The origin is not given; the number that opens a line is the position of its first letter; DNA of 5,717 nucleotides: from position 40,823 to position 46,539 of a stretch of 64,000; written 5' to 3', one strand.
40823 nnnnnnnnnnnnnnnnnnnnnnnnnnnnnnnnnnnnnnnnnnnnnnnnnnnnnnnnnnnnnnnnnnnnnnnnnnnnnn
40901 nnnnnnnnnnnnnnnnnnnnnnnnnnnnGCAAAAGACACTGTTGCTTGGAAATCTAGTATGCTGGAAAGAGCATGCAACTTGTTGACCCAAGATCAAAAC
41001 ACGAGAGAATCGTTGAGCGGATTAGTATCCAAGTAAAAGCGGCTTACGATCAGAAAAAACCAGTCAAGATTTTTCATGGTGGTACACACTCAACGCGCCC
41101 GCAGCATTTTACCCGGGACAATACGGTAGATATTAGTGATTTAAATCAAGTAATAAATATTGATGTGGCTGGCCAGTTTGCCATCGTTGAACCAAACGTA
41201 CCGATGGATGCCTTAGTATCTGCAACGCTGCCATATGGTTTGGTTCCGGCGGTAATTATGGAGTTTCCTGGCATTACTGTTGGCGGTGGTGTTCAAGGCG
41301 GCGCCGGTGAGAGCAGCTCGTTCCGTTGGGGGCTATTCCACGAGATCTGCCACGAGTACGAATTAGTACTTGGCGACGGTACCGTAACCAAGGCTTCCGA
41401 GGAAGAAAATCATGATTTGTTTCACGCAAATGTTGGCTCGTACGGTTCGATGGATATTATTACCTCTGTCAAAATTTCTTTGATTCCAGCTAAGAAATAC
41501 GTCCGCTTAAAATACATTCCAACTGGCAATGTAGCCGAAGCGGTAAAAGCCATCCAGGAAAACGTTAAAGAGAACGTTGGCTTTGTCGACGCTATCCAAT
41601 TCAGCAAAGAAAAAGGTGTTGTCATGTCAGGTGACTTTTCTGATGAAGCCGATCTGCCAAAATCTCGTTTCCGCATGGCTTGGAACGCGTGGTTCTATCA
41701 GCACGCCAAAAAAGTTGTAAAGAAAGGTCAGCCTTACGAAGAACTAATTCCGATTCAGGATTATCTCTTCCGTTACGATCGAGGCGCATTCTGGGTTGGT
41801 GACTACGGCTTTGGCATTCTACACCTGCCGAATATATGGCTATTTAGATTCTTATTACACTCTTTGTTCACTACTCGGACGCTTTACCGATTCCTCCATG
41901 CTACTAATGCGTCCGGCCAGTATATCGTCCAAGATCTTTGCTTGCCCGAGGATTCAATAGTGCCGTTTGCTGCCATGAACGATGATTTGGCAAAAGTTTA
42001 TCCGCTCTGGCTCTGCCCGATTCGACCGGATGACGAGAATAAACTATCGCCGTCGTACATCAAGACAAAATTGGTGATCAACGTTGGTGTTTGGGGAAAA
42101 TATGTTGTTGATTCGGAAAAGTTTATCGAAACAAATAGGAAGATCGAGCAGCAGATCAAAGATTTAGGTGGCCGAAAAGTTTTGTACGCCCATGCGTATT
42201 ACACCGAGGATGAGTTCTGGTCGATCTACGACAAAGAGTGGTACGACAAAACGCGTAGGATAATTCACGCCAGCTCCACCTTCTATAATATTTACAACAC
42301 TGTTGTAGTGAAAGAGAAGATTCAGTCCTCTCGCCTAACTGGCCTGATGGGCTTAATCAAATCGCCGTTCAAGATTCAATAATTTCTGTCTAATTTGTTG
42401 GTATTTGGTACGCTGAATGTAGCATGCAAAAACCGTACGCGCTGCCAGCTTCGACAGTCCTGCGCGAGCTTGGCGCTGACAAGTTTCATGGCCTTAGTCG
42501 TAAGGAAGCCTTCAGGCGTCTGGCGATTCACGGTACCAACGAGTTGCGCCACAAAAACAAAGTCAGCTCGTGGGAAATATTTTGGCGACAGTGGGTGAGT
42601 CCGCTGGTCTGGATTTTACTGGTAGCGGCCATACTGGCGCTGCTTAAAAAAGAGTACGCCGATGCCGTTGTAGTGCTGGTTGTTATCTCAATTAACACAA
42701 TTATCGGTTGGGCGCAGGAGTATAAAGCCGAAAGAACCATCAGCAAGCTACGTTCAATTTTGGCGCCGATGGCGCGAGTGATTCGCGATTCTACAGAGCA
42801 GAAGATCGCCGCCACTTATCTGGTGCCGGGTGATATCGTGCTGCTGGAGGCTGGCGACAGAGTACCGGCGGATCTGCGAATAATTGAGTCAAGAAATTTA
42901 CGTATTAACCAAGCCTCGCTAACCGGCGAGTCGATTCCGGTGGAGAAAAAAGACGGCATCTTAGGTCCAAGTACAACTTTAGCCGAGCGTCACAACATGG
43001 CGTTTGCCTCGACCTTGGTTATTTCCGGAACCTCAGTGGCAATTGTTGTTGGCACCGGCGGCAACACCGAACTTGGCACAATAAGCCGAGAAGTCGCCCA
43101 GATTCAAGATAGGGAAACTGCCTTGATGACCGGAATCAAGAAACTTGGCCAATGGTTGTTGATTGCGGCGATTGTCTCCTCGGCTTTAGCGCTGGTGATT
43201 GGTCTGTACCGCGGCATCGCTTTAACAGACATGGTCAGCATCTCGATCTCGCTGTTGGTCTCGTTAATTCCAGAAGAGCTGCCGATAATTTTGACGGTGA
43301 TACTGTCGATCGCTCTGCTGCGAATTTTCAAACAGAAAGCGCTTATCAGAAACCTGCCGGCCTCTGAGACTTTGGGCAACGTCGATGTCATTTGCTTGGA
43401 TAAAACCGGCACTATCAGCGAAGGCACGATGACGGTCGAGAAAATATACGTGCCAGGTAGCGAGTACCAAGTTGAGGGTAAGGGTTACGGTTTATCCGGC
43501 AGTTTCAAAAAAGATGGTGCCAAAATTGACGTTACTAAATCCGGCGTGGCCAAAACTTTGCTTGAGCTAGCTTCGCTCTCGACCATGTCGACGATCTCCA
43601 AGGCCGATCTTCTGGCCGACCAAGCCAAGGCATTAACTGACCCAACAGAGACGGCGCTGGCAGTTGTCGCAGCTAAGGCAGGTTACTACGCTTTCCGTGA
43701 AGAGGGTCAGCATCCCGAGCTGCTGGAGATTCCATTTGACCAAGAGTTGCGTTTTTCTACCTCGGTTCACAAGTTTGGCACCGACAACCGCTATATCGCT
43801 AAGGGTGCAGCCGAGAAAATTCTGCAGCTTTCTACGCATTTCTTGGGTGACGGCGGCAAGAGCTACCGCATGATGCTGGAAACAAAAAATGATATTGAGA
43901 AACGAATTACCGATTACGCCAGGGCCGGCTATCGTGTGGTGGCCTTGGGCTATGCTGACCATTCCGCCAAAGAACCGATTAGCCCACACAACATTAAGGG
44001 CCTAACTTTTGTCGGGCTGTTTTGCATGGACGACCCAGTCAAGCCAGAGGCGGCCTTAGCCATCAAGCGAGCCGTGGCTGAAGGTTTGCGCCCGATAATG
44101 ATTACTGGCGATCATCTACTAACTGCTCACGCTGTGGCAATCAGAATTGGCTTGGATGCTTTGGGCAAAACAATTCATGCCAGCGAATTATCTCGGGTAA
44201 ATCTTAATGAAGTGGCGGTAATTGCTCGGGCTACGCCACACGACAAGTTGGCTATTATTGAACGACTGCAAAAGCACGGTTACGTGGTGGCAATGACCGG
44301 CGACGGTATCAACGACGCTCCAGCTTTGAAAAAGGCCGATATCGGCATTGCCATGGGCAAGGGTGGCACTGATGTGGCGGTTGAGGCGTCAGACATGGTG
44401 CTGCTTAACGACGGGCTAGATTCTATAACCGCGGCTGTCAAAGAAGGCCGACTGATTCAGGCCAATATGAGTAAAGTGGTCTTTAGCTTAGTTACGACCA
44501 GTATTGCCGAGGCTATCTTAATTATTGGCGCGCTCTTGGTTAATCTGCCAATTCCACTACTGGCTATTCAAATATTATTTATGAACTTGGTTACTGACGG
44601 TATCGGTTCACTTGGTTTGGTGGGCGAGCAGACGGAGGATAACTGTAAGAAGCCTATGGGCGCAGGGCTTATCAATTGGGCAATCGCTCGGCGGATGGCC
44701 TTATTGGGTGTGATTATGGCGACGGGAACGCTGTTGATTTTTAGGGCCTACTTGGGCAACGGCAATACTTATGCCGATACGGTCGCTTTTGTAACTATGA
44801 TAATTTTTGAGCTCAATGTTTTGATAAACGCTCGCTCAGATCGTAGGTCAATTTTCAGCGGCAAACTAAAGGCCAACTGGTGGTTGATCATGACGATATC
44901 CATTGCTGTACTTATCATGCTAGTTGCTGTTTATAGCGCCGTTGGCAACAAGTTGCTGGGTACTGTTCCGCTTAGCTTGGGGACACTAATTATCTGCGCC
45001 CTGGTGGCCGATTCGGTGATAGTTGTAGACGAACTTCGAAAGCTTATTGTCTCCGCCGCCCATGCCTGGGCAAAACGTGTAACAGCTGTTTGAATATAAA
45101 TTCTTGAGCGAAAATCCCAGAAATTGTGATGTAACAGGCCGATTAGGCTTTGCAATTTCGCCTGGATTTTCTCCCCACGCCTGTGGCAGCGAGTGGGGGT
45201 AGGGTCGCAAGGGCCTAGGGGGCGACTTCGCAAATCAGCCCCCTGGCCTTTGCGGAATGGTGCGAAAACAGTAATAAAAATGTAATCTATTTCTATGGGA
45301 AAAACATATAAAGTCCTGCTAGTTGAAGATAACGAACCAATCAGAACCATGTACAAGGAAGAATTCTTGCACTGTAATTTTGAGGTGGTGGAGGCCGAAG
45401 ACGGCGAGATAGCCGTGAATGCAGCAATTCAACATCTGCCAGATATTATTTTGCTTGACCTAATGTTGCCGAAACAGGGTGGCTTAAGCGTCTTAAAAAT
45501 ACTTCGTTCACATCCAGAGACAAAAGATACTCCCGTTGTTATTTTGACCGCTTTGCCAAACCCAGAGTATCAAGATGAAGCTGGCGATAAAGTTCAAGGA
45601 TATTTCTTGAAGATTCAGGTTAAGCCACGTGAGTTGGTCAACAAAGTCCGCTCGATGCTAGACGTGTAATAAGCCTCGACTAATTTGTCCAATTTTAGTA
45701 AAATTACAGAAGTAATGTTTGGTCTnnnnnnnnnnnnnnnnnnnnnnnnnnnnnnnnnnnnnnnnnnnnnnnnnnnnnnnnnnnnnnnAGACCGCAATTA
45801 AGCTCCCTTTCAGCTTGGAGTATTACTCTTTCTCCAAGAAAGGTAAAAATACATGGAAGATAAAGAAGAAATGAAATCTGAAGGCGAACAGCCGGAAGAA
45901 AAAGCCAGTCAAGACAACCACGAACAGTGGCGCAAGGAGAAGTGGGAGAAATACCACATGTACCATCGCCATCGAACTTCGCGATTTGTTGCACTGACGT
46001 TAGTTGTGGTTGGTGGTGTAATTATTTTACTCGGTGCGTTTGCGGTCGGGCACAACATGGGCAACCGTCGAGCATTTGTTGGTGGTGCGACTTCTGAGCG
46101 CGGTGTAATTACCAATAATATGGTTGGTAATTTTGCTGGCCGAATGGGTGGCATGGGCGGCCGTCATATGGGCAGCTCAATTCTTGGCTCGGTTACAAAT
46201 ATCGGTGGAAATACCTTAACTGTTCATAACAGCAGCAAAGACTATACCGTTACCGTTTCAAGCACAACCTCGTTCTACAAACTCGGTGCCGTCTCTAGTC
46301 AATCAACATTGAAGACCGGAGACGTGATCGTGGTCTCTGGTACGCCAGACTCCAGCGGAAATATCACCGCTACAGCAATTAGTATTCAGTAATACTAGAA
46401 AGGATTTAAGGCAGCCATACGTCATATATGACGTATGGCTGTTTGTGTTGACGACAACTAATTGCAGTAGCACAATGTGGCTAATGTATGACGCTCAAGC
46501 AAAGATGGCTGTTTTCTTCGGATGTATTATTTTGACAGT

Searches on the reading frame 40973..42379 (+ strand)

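Call 70: search_protein_families(library=pfam, proteins=[window:40973-42379:+], max_evalue=0.001)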
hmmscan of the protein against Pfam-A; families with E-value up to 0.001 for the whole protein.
window:40973-42379:+ (469 aa): 1 family
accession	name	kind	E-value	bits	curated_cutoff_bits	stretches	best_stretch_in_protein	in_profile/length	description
PF01565.28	FAD_binding_4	-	4.7e-17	62.4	26.4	1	17-141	13-138/139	FAD binding domain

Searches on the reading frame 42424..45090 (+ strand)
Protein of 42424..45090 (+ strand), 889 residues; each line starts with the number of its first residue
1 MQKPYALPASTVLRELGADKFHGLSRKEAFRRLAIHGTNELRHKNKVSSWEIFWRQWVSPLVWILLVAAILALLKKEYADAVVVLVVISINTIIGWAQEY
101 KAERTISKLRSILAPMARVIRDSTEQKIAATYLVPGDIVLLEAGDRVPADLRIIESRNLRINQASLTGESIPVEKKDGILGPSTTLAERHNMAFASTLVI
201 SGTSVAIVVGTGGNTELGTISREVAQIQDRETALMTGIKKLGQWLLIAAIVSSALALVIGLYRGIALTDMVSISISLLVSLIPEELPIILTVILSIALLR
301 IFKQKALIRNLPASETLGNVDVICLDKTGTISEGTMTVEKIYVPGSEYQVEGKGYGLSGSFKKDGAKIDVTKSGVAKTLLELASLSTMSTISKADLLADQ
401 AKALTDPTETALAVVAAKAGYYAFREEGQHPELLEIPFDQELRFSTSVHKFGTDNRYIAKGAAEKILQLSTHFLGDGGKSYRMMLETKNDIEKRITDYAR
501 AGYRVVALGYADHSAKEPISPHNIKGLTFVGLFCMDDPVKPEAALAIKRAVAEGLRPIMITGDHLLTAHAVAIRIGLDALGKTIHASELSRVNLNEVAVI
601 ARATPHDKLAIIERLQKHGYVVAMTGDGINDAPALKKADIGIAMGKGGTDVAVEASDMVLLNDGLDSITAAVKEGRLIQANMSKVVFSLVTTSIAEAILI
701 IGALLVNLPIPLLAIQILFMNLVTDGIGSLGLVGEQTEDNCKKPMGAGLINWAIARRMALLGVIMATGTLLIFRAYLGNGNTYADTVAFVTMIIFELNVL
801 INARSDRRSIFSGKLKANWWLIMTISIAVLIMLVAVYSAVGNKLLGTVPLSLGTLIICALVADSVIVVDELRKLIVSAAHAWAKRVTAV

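Call 70: search_protein_families(library=pfam, proteins=[window:42424-45090:+], max_evalue=0.001)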
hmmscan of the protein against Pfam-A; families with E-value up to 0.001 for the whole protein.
window:42424-45090:+ (889 aa): 5 families
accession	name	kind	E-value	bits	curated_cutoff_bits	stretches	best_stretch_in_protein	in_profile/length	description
PF00122.25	E1-E2_ATPase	-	5.9e-47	160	28.1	1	113-303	3-180/181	E1-E2 ATPase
PF00689.26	Cation_ATPase_C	-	8e-37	127.1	27.3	1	709-875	1-175/175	Cation transporting ATPase, C-terminus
PF00690.31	Cation_ATPase_N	-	9.3e-19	67.3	20.4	1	5-71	2-68/69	Cation transporter/ATPase, N-terminus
PF00702.32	Hydrolase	-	6.3e-17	63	26.4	1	321-639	2-191/191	haloacid dehalogenase-like hydrolase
PF13246.12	Cation_ATPase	-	9.3e-12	45.3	21.7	1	399-472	15-90/91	Cation transport ATPase (P-type)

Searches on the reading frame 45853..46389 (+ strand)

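Call 70: search_protein_families(library=pfam, proteins=[window:45853-46389:+], max_evalue=0.001)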
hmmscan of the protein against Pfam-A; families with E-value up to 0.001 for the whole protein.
window:45853-46389:+ (179 aa): 1 family
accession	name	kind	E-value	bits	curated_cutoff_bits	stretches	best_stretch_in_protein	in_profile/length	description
PF18914.6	DUF5666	-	1.1e-09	38.8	27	1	112-176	2-59/60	Domain of unknown function (DUF5666)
